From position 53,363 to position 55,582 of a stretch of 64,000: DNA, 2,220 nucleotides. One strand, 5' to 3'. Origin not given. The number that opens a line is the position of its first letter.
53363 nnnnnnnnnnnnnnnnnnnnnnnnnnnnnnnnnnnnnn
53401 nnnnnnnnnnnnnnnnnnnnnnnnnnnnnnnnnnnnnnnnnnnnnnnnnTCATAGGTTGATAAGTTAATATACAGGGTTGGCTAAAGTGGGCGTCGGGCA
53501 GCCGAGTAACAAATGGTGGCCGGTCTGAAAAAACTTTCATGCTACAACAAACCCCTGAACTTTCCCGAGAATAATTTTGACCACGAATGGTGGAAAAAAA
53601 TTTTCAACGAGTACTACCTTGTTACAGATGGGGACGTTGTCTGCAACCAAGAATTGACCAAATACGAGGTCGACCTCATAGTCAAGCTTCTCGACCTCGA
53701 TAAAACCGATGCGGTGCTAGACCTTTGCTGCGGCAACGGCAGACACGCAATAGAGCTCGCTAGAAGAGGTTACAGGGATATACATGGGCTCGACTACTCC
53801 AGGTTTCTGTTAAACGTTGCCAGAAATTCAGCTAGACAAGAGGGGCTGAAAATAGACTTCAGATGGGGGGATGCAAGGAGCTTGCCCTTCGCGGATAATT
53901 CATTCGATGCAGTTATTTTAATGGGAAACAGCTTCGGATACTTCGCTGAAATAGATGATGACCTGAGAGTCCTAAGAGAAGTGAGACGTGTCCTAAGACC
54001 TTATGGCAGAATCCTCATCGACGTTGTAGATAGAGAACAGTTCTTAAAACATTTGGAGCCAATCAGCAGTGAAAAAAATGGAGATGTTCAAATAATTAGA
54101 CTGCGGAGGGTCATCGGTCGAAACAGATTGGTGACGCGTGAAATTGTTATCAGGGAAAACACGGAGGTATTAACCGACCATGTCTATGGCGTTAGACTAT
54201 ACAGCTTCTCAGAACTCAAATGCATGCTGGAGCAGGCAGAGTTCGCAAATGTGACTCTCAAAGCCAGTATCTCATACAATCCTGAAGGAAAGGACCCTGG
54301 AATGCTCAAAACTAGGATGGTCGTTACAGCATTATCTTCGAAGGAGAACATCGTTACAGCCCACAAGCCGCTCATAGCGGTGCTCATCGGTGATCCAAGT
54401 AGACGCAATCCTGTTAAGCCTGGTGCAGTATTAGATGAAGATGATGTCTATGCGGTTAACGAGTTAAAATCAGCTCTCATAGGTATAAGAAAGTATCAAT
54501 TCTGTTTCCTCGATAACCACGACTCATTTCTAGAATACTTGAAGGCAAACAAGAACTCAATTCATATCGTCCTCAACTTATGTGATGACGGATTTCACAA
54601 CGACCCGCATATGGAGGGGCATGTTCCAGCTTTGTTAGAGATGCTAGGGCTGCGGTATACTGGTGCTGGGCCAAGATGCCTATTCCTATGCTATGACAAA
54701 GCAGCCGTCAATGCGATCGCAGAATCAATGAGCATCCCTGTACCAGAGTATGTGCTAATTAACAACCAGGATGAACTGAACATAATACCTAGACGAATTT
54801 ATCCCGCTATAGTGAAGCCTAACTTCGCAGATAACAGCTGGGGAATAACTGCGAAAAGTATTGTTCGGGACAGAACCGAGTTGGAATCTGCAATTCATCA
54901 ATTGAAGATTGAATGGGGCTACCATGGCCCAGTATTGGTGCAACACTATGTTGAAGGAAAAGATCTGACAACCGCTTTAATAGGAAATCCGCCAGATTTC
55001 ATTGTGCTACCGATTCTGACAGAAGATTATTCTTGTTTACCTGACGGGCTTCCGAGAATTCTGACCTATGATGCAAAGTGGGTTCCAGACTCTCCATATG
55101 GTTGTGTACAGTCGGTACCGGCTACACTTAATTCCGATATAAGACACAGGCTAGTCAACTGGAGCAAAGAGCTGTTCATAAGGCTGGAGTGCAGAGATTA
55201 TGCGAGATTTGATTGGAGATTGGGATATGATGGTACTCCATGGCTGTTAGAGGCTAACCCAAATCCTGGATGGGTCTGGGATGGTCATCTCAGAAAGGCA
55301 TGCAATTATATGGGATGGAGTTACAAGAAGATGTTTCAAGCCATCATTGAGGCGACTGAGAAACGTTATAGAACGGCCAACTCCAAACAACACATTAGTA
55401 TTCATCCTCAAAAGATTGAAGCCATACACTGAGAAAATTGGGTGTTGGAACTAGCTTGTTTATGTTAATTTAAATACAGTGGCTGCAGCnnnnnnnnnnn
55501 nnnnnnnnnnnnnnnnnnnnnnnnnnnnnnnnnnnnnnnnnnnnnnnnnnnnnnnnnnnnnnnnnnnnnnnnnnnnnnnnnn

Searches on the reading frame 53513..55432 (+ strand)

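Call 3: search_protein_families(library=pfam, proteins=[window:53513-55432:+], max_evalue=0.01)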
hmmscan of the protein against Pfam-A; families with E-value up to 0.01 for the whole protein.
window:53513-55432:+ (639 aa): 8 families
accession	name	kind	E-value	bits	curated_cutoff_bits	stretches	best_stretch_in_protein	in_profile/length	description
PF13649.12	Methyltransf_25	-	4e-24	85.6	27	1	68-165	1-97/97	Methyltransferase domain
PF13847.12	Methyltransf_31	-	4.2e-21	75.6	27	1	63-183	2-124/145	Methyltransferase domain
PF07478.18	Dala_Dala_lig_C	-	2.9e-20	73.1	24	1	405-613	4-204/204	D-ala D-ala ligase C-terminus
PF08241.18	Methyltransf_11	-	3.4e-20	72.9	21.2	1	69-169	1-95/95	Methyltransferase domain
PF01209.24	Ubie_methyltran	-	5.9e-15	55.7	20.1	1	49-169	33-151/233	ubiE/COQ5 methyltransferase family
PF08242.18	Methyltransf_12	-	8.4e-09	36.5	30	1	69-167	1-98/98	Methyltransferase domain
PF13489.12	Methyltransf_23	-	2.3e-08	34.4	27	1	54-248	11-163/164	Methyltransferase domain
PF05175.20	MTS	-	9.7e-07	29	23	1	53-136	20-104/170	Methyltransferase small domain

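Call 4: search_protein_families(library=ncbifam, proteins=[window:53513-55432:+], max_evalue=0.01)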
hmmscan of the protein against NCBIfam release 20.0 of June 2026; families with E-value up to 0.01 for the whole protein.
window:53513-55432:+ (639 aa): 90 families (the best 25 are shown)
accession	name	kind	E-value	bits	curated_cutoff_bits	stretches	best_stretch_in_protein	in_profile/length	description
NF002378.0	PRK01372.1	subfamily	5.7e-31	107.4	243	1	327-617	38-303/305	D-alanine--D-alanine ligase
TIGR01205.1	D_ala_D_alaTIGR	subfamily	6.1e-30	104.3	245.65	1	326-615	40-317/318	D-alanine--D-alanine ligase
NF011169.0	PRK14571.1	equivalog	6.8e-25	88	404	1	319-615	25-295/300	D-alanyl-alanine synthetase A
NF002527.0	PRK01966.1-3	equivalog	6.6e-24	84.7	310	1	311-617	37-330/332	D-alanine--D-alanine ligase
NF000206.1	D_ala_D_lac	equivalog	2e-20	73.1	550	1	362-594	99-319/342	D-alanine--(R)-lactate ligase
TIGR01934.1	MenG_MenH_UbiE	subfamily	2e-19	69.8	158.35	1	56-169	31-141/223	ubiquinone/menaquinone biosynthesis methyltransferase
TIGR02752.1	MenG_heptapren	equivalog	1.5e-18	67.2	419.85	1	24-168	8-148/231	demethylmenaquinone methyltransferase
NF000372.1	D_ala_D_lac_VanI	exception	2.2e-18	66.7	700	1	354-612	91-337/341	D-alanine--(R)-lactate ligase VanI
NF001243.0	PRK00216.1-4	equivalog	2.7e-18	66.2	235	1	24-168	10-150/237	demethylmenaquinone methyltransferase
NF012215.1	D_ala_D_lac_VanD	exception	4e-18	65.8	700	1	349-614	90-339/343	D-alanine--(R)-lactate ligase VanD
NF001244.0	PRK00216.1-5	equivalog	1.6e-17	63.6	216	1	57-169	41-153/236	bifunctional demethylmenaquinone methyltransferase/2-methoxy-6-polyprenyl-1,4-benzoquinol methylase UbiE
NF002528.0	PRK01966.1-4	subfamily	3.7e-17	62.2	262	1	368-619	114-362/366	D-alanine--D-alanine ligase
NF000207.3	D_ala_D_ser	equivalog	6.6e-17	61.7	520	1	362-615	98-339/342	D-alanine--D-serine ligase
NF000091.3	D_ala_D_ser_VanG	exception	1.9e-16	59.8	495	1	362-614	102-342/344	D-alanine--D-serine ligase VanG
NF012217.1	D_ala_D_lac_VanA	exception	5e-16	58.8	775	1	361-590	98-315/343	D-alanine--(R)-lactate ligase VanA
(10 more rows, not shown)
